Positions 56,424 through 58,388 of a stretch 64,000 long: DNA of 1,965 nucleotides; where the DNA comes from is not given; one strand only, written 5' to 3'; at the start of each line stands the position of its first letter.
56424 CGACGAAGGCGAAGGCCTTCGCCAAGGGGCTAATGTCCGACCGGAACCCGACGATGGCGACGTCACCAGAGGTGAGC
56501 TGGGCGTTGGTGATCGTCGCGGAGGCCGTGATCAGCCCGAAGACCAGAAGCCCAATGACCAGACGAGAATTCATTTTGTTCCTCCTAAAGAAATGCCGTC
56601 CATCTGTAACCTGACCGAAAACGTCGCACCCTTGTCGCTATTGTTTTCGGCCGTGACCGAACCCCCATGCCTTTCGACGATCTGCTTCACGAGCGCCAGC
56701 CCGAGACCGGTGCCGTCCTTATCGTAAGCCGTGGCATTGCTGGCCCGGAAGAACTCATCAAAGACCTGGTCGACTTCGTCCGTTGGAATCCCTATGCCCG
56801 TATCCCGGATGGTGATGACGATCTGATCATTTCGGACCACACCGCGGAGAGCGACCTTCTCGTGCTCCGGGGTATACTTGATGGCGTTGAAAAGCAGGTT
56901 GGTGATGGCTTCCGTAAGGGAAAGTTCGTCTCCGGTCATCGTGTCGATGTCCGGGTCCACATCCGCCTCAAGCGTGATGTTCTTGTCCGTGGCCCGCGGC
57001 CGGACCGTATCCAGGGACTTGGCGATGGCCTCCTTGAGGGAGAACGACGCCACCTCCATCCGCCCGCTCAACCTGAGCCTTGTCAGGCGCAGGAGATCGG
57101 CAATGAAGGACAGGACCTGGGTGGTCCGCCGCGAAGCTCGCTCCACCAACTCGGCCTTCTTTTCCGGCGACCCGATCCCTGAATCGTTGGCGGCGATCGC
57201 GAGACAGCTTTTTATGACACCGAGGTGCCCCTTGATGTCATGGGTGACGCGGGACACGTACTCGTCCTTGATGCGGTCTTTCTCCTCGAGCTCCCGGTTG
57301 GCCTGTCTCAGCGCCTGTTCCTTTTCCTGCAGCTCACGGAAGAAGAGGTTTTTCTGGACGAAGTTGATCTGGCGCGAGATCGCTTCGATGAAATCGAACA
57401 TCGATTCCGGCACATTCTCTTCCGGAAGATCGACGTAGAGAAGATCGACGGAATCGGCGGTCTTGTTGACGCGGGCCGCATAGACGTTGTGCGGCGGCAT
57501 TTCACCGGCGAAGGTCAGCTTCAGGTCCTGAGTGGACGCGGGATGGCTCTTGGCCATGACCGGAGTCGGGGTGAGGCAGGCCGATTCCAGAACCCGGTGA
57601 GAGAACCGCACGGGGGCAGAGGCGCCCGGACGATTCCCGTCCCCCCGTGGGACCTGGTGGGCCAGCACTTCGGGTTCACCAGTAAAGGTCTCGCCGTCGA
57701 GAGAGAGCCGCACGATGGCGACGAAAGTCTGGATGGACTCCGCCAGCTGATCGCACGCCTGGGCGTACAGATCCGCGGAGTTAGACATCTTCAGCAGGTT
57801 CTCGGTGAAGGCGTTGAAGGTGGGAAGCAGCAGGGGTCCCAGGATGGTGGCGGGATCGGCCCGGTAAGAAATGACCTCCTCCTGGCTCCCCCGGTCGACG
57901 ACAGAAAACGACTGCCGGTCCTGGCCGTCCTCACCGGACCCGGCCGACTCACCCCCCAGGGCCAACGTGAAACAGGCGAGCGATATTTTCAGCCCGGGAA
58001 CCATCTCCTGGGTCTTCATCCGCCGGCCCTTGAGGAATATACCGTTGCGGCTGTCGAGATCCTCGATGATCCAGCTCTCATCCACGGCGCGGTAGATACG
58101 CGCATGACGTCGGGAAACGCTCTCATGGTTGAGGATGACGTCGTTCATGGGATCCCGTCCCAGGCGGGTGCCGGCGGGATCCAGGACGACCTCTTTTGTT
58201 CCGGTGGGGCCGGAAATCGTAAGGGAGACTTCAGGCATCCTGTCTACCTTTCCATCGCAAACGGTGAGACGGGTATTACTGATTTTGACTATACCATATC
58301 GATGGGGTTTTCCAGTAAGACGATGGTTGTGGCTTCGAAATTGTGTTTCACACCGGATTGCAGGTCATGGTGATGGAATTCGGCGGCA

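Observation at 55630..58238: FHA-domain histidine kinase translationally coupled to a T9SS cargo gene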

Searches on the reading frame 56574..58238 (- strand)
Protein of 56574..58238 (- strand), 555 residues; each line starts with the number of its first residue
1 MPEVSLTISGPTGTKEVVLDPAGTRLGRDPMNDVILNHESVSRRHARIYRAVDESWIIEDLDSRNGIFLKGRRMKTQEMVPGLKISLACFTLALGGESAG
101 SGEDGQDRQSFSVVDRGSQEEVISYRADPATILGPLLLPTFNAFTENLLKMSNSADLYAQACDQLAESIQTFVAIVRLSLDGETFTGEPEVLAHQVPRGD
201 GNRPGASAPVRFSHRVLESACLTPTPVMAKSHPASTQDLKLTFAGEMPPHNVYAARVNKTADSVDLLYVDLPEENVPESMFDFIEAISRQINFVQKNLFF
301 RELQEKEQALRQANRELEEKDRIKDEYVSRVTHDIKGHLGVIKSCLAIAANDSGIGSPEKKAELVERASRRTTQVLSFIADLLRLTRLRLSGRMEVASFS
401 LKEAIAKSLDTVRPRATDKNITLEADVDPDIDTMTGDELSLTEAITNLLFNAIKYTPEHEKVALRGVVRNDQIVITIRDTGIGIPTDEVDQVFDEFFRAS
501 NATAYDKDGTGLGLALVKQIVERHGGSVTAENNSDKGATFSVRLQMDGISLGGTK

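Call 3: search_protein_families(library=pfam, proteins=[window:56574-58238:-], max_evalue=1)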
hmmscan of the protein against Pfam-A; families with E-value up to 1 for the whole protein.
window:56574-58238:- (555 aa): 9 families
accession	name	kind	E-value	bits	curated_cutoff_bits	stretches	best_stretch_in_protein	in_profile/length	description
PF02518.31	HATPase_c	-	7.2e-29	100.9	26.4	1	436-546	1-109/111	Histidine kinase-, DNA gyrase B-, and HSP90-like ATPase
PF00498.31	FHA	-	3e-16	60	20.7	1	24-85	1-64/67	FHA domain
PF16697.10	Yop-YscD_cpl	-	2.1e-11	44.4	33.2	1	8-94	3-90/94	Inner membrane component of T3SS, cytoplasmic domain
PF13581.12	HATPase_c_2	-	3.6e-06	27.4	27.4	1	438-528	33-114/127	Histidine kinase-like ATPase domain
PF14501.12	HATPase_c_5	-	0.00018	21.8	22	1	440-535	5-93/102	GHKL domain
PF00512.31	HisKA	-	0.0019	18.6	26.9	1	324-388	2-63/66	His Kinase A (phospho-acceptor) domain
PF13589.12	HATPase_c_3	-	0.082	13.4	25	1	440-515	2-80/137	Histidine kinase-, DNA gyrase B-, and HSP90-like ATPase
PF11594.13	Med28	-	0.26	12.2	29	1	275-337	35-97/102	Mediator complex subunit 28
PF08122.17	NDUF_B12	-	0.28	11.5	22.7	1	72-99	18-45/55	NADH-ubiquinone oxidoreductase B12 subunit family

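Call 4: search_protein_families(library=ncbifam, proteins=[window:56574-58238:-], max_evalue=1)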
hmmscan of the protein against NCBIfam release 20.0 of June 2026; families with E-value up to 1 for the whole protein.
window:56574-58238:- (555 aa): 95 families (the best 25 are shown)
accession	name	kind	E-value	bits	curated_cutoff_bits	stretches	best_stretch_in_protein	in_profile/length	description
NF046044.1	PnpS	equivalog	2.7e-43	148.4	400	1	317-544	163-389/390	two-component system histidine kinase PnpS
NF008312.0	PRK11100.1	equivalog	2.8e-42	145.2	356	1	282-546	215-474/477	two-component system sensor histidine kinase CreC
TIGR02966.1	phoR_proteo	equivalog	3.1e-42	144.8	334.2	1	316-544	106-333/333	phosphate regulon sensor histidine kinase PhoR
NF033092.0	HK_WalK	equivalog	8.2e-39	133.6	725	1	317-544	365-592/594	cell wall metabolism sensor histidine kinase WalK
NF038297.2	hybrid_HK_HrmK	equivalog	3.5e-37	128.4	725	1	295-546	206-457/607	hybrid histidine kinase/response regulator HrmK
NF006800.0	PRK09303.1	equivalog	3.7e-36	124.9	342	1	302-543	129-374/383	histidine kinase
NF047874.1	MASE3_PAS_HK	subfamily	1.5e-35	123.1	560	1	300-547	372-626/655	MASE3 domain-containing sensor histidine kinase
NF041735.1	hist_kin_RppB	equivalog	6.7e-35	120.7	400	1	327-544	219-437/438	two-component system sensor histidine kinase RppB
NF045911.1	TCSHisKinNblS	equivalog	3.9e-33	114.7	1000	1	313-545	378-619/621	two-component system sensor histidine kinase NblS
NF033091.0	HK_VanS_ACDEFG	equivalog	2.8e-32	112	400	1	301-544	51-292/293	vancomycin resistance histidine kinase VanS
NF033093.1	HK_VicK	exception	7e-32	110.6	680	1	315-547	200-436/448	cell wall metabolism sensor histidine kinase VicK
NF008468.0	PRK11360.1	equivalog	1.6e-31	109.4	646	1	314-547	384-609/616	two-component system sensor histidine kinase AtoS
NF007007.0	PRK09470.1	equivalog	2.8e-30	105.6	486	1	301-544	222-457/463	envelope stress sensor histidine kinase CpxA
NF008318.0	PRK11107.1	equivalog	1.1e-29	103.1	890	1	310-547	279-519/920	two-component sensor histidine kinase BarA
NF011874.0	PRK15347.1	equivalog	2.4e-29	102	852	1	303-546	377-614/921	two component system sensor kinase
NF052573.1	HisKinEspAMyxo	equivalog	3.4e-27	94.8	1400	2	431-546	494-611/755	serine histidine kinase EspA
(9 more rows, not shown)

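Call 11: find_homologous_proteins(query=window:56574-58238:-, max_evalue=1e-10)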
Query window:56574-58238:- (555 aa): 3260 proteins with E <= 1e-10 among 8000 candidates; the best 120 are listed.
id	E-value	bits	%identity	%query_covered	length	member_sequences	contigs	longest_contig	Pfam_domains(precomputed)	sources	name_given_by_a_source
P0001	0.0e+0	1223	100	100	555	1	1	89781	PF00498.32,PF13581.13,PF02518.32,PF16697.11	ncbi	ncbi:MAG: ATP-binding protein [Candidatus Krumholzibacteriota bacterium]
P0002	9.4e-222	755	65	98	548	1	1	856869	PF00498.32,PF02518.32,PF16697.11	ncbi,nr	ncbi:MAG: FHA domain-containing protein [bacterium]|nr:FHA domain-containing protein [bacterium]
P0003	1.6e-215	735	63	98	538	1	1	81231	PF00498.32,PF02518.32,PF16697.11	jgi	jgi:signal transduction histidine kinase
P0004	1.0e-205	703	61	99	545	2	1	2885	PF00498.32,PF13581.13,PF02518.32,PF16697.11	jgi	-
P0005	1.1e-203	696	61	99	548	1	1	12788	PF00498.32,PF02518.32,PF16697.11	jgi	-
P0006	2.3e-195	668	59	98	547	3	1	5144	PF00498.32,PF02518.32,PF16697.11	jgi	-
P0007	9.5e-193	660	58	98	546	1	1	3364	PF00498.32,PF02518.32,PF16697.11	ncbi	-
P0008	1.1e-189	650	57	98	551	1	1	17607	PF00498.32,PF02518.32,PF16697.11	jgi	jgi:signal transduction histidine kinase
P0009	7.4e-171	588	52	99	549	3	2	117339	PF00498.32,PF02518.32,PF16697.11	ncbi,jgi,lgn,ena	-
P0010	7.5e-169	581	51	98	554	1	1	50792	PF00498.32,PF02518.32,PF16697.11,PF00512.32,PF14501.13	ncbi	ncbi:ATP-binding protein [Planctomycetota bacterium]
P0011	1.7e-167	577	50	98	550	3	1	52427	PF00498.32,PF02518.32,PF16697.11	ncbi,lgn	-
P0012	1.9e-166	573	51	98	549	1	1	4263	PF00498.32,PF02518.32,PF16697.11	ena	-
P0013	2.0e-166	573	50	98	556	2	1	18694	PF00498.32,PF02518.32,PF16697.11,PF00512.32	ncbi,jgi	ncbi:MAG: ATP-binding protein [Planctomycetota bacterium]|jgi:signal transduction histidine kinase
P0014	1.2e-164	567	50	98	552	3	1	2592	PF00498.32,PF02518.32,PF16697.11,PF00512.32,PF14501.13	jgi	jgi:signal transduction histidine kinase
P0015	1.4e-164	567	49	98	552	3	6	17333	PF00498.32,PF02518.32,PF16697.11,PF00512.32,PF14501.13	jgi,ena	-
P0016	3.6e-163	562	50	98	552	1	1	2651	PF00498.32,PF02518.32,PF16697.11,PF14501.13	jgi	jgi:signal transduction histidine kinase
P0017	3.6e-163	562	50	98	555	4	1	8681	PF00498.32,PF02518.32,PF16697.11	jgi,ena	-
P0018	3.9e-163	562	50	98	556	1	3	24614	PF00498.32,PF02518.32,PF16697.11,PF14501.13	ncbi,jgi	ncbi:MAG: ATP-binding protein [Planctomycetota bacterium]|jgi:signal transduction histidine kinase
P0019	5.5e-163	562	50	99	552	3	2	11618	PF00498.32,PF02518.32,PF16697.11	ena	-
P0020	8.3e-163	561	50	99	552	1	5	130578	PF00498.32,PF02518.32,PF16697.11,PF00512.32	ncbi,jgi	ncbi:MAG: ATP-binding protein [Planctomycetota bacterium]|jgi:signal transduction histidine kinase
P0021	1.0e-162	561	49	98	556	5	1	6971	PF00498.32,PF02518.32,PF16697.11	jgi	jgi:signal transduction histidine kinase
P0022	1.5e-162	560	49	99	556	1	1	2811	PF00498.32,PF02518.32,PF16697.11,PF14501.13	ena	-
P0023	1.7e-162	560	49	99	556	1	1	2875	PF00498.32,PF02518.32,PF16697.11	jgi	jgi:signal transduction histidine kinase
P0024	2.2e-162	560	49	98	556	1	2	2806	PF00498.32,PF02518.32,PF16697.11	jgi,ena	-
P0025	2.4e-162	559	50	98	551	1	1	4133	PF00498.32,PF02518.32,PF16697.11,PF00512.32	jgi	jgi:signal transduction histidine kinase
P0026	2.7e-162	559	50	99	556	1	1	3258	PF00498.32,PF02518.32,PF16697.11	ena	-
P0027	3.0e-162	559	50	99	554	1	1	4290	PF00498.32,PF02518.32,PF16697.11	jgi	jgi:signal transduction histidine kinase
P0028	4.5e-162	559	49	98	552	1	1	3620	PF00498.32,PF02518.32,PF16697.11,PF00512.32,PF14501.13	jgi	jgi:signal transduction histidine kinase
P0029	4.6e-162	559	49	99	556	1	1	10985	PF00498.32,PF02518.32,PF16697.11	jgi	jgi:signal transduction histidine kinase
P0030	6.1e-162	558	48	99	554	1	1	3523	PF00498.32,PF02518.32,PF16697.11,PF00512.32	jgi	-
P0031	7.3e-162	558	48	98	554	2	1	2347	PF00498.32,PF02518.32,PF16697.11,PF00512.32,PF14501.13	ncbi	-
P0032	8.3e-162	558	49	99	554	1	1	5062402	PF00498.32,PF02518.32,PF16697.11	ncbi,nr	ncbi:MAG: FHA domain-containing protein [Phycisphaerales bacterium]|nr:MAG: FHA domain-containing pr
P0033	1.4e-161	557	49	99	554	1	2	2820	PF00498.32,PF02518.32,PF16697.11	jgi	jgi:signal transduction histidine kinase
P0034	1.5e-161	557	49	98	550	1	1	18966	PF00498.32,PF02518.32,PF16697.11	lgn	-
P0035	1.7e-161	557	50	99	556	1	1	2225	PF00498.32,PF02518.32,PF16697.11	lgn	-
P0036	2.0e-161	556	49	99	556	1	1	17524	PF00498.32,PF02518.32,PF16697.11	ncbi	-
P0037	2.1e-161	556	50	98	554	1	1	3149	PF00498.32,PF02518.32,PF16697.11,PF14501.13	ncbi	-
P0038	6.2e-161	555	50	99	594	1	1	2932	PF00498.32,PF02518.32,PF16697.11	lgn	-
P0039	6.6e-161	555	48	98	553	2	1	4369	PF00498.32,PF02518.32,PF16697.11,PF14501.13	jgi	jgi:signal transduction histidine kinase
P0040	7.7e-161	555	48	98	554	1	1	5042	PF00498.32,PF02518.32,PF16697.11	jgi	jgi:signal transduction histidine kinase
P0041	8.4e-161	554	49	99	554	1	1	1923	PF00498.32,PF02518.32,PF16697.11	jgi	jgi:signal transduction histidine kinase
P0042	8.9e-161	554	48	98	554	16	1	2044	PF00498.32,PF13581.13,PF02518.32,PF16697.11,PF00512.32,PF14501.13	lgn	-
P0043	8.9e-161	554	48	98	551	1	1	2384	PF00498.32,PF02518.32,PF16697.11,PF14501.13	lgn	-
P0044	1.0e-160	554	47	99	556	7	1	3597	PF00498.32,PF02518.32,PF16697.11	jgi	jgi:signal transduction histidine kinase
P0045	1.2e-160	554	49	98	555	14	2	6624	PF00498.32,PF02518.32,PF16697.11,PF00512.32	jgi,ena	-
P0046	1.6e-160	553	49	98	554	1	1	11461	PF00498.32,PF02518.32,PF16697.11,PF00512.32,PF14501.13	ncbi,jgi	ncbi:MAG: ATP-binding protein [Planctomycetota bacterium]|jgi:signal transduction histidine kinase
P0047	2.0e-160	553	49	98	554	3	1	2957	PF00498.32,PF02518.32,PF16697.11,PF00512.32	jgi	jgi:signal transduction histidine kinase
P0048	2.4e-160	553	49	98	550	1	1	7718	PF00498.32,PF13581.13,PF02518.32,PF16697.11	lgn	-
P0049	2.6e-160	553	50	98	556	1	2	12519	PF00498.32,PF02518.32,PF16697.11,PF00512.32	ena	-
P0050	2.9e-160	553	48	99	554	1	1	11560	PF00498.32,PF02518.32,PF16697.11,PF14501.13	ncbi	ncbi:MAG: ATP-binding protein [Sedimentisphaerales bacterium]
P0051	3.3e-160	552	49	98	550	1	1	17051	PF00498.32,PF02518.32,PF16697.11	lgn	-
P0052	4.0e-160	552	48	98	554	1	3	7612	PF00498.32,PF13581.13,PF02518.32,PF16697.11,PF00512.32,PF14501.13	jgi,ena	-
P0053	4.4e-160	552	48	99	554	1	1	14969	PF00498.32,PF02518.32,PF16697.11,PF00512.32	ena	-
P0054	4.8e-160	552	49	99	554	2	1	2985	PF00498.32,PF02518.32,PF16697.11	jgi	jgi:signal transduction histidine kinase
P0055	6.3e-160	552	49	98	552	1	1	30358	PF00498.32,PF02518.32,PF16697.11,PF00512.32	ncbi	-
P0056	8.7e-160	551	49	98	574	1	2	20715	PF00498.32,PF02518.32,PF16697.11,PF14501.13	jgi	jgi:signal transduction histidine kinase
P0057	9.7e-160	551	49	99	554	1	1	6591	PF00498.32,PF02518.32,PF16697.11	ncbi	-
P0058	1.2e-159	551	48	98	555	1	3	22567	PF00498.32,PF02518.32,PF16697.11,PF00512.32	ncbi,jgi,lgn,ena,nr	ncbi:MAG TPA: ATP-binding protein [Sedimentisphaerales bacterium]|nr:ATP-binding protein [Sedimentis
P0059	1.6e-159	550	48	98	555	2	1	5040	PF00498.32,PF02518.32,PF16697.11,PF00512.32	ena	-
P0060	1.9e-159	550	49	99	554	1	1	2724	PF00498.32,PF02518.32,PF16697.11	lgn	-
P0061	2.6e-159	549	48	98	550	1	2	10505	PF00498.32,PF02518.32,PF16697.11,PF00512.32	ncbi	-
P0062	3.8e-159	549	48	98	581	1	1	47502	PF00498.32,PF13581.13,PF02518.32,PF16697.11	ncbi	-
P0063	4.5e-159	549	49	99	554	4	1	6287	PF00498.32,PF02518.32,PF16697.11,PF00512.32,PF14501.13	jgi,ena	-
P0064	4.8e-159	549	49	98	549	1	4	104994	PF00498.32,PF02518.32,PF16697.11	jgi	-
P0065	5.7e-159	548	49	99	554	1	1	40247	PF00498.32,PF02518.32,PF16697.11,PF00512.32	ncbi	ncbi:MAG: ATP-binding protein [Planctomycetota bacterium]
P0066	5.9e-159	548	50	98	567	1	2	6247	PF00498.32,PF02518.32,PF16697.11,PF00512.32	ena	-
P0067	6.8e-159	548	48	98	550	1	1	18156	PF00498.32,PF02518.32,PF16697.11,PF00512.32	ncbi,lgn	-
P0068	7.4e-159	548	48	99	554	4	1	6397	PF00498.32,PF13581.13,PF02518.32,PF16697.11,PF14501.13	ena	-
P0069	9.9e-159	548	50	98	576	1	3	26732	PF00498.32,PF02518.32,PF16697.11,PF00512.32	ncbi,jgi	ncbi:MAG: ATP-binding protein [Planctomycetota bacterium]|jgi:signal transduction histidine kinase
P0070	9.9e-159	548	49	99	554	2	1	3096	PF00498.32,PF02518.32,PF16697.11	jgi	jgi:signal transduction histidine kinase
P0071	1.0e-158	547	49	98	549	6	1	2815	PF00498.32,PF13581.13,PF02518.32,PF16697.11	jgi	jgi:signal transduction histidine kinase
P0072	1.4e-158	547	48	99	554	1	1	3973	PF00498.32,PF02518.32,PF16697.11,PF14501.13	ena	-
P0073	1.5e-158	547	48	99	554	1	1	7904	PF00498.32,PF02518.32,PF16697.11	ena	-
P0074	1.7e-158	547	48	98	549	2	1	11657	PF00498.32,PF02518.32,PF16697.11,PF00512.32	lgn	-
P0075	1.8e-158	547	49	98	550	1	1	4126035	PF00498.32,PF02518.32,PF16697.11,PF14501.13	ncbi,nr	ncbi:MAG: FHA domain-containing protein [bacterium]|nr:MAG: FHA domain-containing protein [bacterium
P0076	1.8e-158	547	49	99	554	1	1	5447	PF00498.32,PF02518.32,PF16697.11,PF00512.32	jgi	-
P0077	1.8e-158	547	49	98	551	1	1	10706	PF00498.32,PF02518.32,PF16697.11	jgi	-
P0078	1.9e-158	547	48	98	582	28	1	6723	PF00498.32,PF02518.32,PF16697.11,PF00512.32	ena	-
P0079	1.9e-158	547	48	99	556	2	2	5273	PF00498.32,PF02518.32,PF16697.11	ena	-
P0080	2.8e-158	546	49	98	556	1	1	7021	PF00498.32,PF02518.32,PF16697.11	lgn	-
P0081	3.4e-158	546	49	98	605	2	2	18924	PF00498.32,PF02518.32,PF16697.11,PF14501.13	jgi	-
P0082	3.7e-158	546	49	97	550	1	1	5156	PF00498.32,PF02518.32,PF16697.11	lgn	-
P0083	4.4e-158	545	49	97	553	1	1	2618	PF00498.32,PF02518.32,PF16697.11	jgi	jgi:signal transduction histidine kinase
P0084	5.3e-158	545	49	99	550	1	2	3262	PF00498.32,PF02518.32,PF16697.11,PF00512.32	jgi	-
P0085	5.3e-158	545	48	98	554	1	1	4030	PF00498.32,PF02518.32,PF16697.11,PF00512.32,PF14501.13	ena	-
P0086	6.5e-158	545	48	99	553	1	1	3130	PF00498.32,PF02518.32,PF16697.11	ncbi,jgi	ncbi:MAG: ATP-binding protein [Planctomycetota bacterium]|jgi:signal transduction histidine kinase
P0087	6.6e-158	545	48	98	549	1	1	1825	PF00498.32,PF02518.32,PF16697.11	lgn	-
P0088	7.8e-158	545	49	99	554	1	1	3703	PF00498.32,PF02518.32,PF16697.11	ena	-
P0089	9.9e-158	544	48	99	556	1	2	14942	PF00498.32,PF13581.13,PF02518.32,PF16697.11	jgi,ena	-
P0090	1.4e-157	544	48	98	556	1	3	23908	PF00498.32,PF02518.32,PF16697.11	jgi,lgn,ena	-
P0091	1.5e-157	544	49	99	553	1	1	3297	PF00498.32,PF02518.32,PF16697.11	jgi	jgi:signal transduction histidine kinase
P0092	2.1e-157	543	49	99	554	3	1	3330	PF00498.32,PF02518.32,PF16697.11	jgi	-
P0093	3.5e-157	542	49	99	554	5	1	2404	PF00498.32,PF02518.32,PF16697.11,PF14501.13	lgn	-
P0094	3.6e-157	542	49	99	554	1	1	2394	PF00498.32,PF02518.32,PF16697.11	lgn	-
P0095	3.7e-157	542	48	99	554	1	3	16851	PF00498.32,PF02518.32,PF16697.11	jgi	-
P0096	4.3e-157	542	48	99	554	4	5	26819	PF00498.32,PF02518.32,PF16697.11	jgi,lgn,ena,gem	-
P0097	4.3e-157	542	48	99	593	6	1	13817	PF00498.32,PF02518.32,PF16697.11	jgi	jgi:signal transduction histidine kinase/pSer/pThr/pTyr-binding forkhead associated (FHA) protein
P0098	4.5e-157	542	47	98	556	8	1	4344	PF00498.32,PF02518.32,PF16697.11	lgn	-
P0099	5.2e-157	542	48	99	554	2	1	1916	PF00498.32,PF02518.32,PF16697.11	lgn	-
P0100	5.2e-157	542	47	98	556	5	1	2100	PF00498.32,PF02518.32,PF16697.11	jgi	jgi:signal transduction histidine kinase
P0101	5.2e-157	542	49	98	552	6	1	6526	PF00498.32,PF02518.32,PF16697.11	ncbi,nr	ncbi:MAG: FHA domain-containing protein [Phycisphaerae bacterium]|nr:FHA domain-containing protein [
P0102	5.2e-157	542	48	99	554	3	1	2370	PF00498.32,PF02518.32,PF16697.11,PF14501.13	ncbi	-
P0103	6.5e-157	542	48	99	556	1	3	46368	PF00498.32,PF13581.13,PF02518.32,PF16697.11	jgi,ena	-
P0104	7.0e-157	541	48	98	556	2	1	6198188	PF00498.32,PF02518.32,PF16697.11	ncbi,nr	ncbi:MAG: FHA domain-containing protein [Phycisphaerales bacterium]|nr:MAG: FHA domain-containing pr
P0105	7.4e-157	541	49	99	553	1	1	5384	PF00498.32,PF13581.13,PF02518.32,PF16697.11,PF14501.13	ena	-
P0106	8.2e-157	541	47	100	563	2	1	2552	PF00498.32,PF02518.32,PF16697.11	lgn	-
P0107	8.8e-157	541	48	99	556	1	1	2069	PF00498.32,PF13581.13,PF02518.32,PF16697.11,PF14501.13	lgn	-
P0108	9.5e-157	541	49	99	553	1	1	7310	PF00498.32,PF02518.32,PF16697.11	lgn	-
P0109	1.0e-156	541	48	99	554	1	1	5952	PF00498.32,PF02518.32,PF16697.11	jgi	jgi:signal transduction histidine kinase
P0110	1.2e-156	541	49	98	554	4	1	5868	PF00498.32,PF02518.32,PF16697.11,PF14501.13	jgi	-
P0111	1.2e-156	541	50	98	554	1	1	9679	PF00498.32,PF02518.32,PF16697.11,PF00512.32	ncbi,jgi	ncbi:MAG: ATP-binding protein [Planctomycetota bacterium]|jgi:signal transduction histidine kinase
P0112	1.3e-156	541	48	99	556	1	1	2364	PF00498.32,PF13581.13,PF02518.32,PF16697.11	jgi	jgi:signal transduction histidine kinase/pSer/pThr/pTyr-binding forkhead associated (FHA) protein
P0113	1.6e-156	540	48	99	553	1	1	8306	PF00498.32,PF02518.32,PF16697.11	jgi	jgi:signal transduction histidine kinase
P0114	1.6e-156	540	47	99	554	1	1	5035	PF00498.32,PF02518.32,PF16697.11,PF14501.13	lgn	-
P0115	1.6e-156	540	48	99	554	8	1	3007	PF00498.32,PF02518.32,PF16697.11,PF00512.32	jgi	jgi:signal transduction histidine kinase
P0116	2.2e-156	540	48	98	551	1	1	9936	PF00498.32,PF02518.32,PF16697.11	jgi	jgi:signal transduction histidine kinase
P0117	2.6e-156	540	48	99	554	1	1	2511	PF00498.32,PF02518.32,PF16697.11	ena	-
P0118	4.1e-156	539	49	98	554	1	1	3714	PF00498.32,PF02518.32,PF16697.11,PF14501.13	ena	-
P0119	4.3e-156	539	48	99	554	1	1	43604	PF00498.32,PF02518.32,PF16697.11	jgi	jgi:signal transduction histidine kinase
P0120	4.6e-156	539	48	99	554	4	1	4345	PF00498.32,PF02518.32,PF16697.11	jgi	-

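Call 12: find_encoding_contigs(protein=P0002, flank=8000, max_places=2)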
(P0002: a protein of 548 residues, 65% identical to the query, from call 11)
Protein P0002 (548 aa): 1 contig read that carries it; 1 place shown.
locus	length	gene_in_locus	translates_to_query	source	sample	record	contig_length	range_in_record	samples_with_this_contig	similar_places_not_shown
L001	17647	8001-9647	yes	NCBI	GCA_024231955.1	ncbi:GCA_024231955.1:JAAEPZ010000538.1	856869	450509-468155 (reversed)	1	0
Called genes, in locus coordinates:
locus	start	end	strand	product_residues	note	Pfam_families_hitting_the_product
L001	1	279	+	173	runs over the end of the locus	PF00210:Ferritin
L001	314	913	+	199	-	PF00578:AhpC-TSA, PF08534:Redoxin, PF10417:1-cysPrx_C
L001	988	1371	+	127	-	PF06397:Desulfoferrod_N, PF01880:Desulfoferrodox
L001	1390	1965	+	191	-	PF00210:Ferritin, PF02915:Rubrerythrin, PF21349:RUBY_RBDX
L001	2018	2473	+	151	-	PF02915:Rubrerythrin, PF13668:Ferritin_2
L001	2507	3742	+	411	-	PF00753:Lactamase_B, PF19583:ODP, PF12706:Lactamase_B_2 (weak), PF00258:Flavodoxin_1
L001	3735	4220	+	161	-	PF02915:Rubrerythrin (weak)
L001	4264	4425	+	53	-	PF00301:Rubredoxin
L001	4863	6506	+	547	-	PF03063:Prismane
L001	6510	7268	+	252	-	PF00037:Fer4 (weak), PF12837:Fer4_6 (weak), PF13237:Fer4_10 (weak), PF14697:Fer4_21 (weak), PF25160:LdpA_Fe-S-bd (faint), PF12838:Fer4_7 (weak), PF13187:Fer4_9 (weak), PF27217:AF_0155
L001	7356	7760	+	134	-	PF02082:Rrf2, PF12802:MarR_2 (weak)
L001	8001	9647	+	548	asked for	PF16697:Yop-YscD_cpl, PF00498:FHA, PF02518:HATPase_c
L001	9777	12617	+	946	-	PF00069:Pkinase, PF07714:PK_Tyr_Ser-Thr, PF03109:ABC1, PF13424:TPR_12, PF13374:TPR_10, PF13424:TPR_12, PF13374:TPR_10, PF13424:TPR_12, +21 more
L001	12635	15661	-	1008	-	PF13860:FlgD_ig (faint)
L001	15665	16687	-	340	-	-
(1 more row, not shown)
